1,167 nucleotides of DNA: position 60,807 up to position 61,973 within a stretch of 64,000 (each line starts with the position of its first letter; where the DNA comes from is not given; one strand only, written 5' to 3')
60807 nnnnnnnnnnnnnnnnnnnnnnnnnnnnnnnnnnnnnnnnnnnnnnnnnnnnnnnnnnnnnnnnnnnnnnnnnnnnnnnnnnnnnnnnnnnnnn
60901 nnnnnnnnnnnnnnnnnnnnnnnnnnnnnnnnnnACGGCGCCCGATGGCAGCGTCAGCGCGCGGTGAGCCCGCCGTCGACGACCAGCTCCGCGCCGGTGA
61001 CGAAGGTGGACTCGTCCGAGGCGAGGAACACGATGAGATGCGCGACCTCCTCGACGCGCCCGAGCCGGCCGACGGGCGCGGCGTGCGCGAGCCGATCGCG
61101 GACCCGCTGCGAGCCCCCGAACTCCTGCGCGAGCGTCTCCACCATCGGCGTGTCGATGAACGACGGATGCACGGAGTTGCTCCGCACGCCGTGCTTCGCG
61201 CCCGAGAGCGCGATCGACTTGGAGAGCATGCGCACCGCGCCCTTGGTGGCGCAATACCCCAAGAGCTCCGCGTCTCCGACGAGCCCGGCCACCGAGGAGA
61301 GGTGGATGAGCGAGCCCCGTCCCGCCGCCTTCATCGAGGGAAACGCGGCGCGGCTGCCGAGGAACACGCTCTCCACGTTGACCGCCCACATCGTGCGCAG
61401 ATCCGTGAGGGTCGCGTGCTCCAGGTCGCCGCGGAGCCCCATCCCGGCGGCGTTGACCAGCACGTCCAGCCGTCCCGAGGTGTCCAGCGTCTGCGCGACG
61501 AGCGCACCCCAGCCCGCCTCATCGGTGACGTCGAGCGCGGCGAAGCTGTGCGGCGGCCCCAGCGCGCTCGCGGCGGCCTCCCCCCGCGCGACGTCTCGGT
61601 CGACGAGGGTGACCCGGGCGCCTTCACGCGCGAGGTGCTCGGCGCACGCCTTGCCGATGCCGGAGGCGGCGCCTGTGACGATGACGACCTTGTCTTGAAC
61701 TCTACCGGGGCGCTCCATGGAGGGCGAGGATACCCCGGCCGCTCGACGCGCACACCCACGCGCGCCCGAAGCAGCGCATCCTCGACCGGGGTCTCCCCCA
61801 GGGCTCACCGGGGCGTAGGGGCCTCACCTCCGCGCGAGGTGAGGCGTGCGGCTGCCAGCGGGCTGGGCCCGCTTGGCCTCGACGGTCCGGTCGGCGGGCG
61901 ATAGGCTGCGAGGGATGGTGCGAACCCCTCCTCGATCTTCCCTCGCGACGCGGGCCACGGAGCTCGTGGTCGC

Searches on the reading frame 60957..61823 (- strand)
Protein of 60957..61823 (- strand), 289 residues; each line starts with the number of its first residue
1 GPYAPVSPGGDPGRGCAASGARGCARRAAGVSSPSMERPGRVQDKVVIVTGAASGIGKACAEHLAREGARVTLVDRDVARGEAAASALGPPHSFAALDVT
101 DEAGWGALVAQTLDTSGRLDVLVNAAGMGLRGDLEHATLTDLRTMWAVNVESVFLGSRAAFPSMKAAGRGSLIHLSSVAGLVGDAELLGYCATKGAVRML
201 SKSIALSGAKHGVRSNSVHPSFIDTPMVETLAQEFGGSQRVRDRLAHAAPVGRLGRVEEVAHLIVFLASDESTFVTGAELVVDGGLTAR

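Call 45: search_protein_families(library=pfam, proteins=[window:60957-61823:-], max_evalue=0.001)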
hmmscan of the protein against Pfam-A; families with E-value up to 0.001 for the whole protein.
window:60957-61823:- (289 aa): 5 families
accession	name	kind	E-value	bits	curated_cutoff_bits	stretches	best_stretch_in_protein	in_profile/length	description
PF13561.12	adh_short_C2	-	1.6e-59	201.8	27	1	51-287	1-236/236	Enoyl-(Acyl carrier protein) reductase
PF00106.31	adh_short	-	7e-50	169.7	26.6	1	45-233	1-192/195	short chain dehydrogenase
PF08659.16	KR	-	8.2e-09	36.1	22.6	1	47-200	3-159/180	KR domain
PF01370.27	Epimerase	-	4.7e-07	29.9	20.9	1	47-177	1-115/240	NAD dependent epimerase/dehydratase family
PF23441.1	SDR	-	0.00023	21.1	27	1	45-286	8-255/258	SDR-like rossmann domain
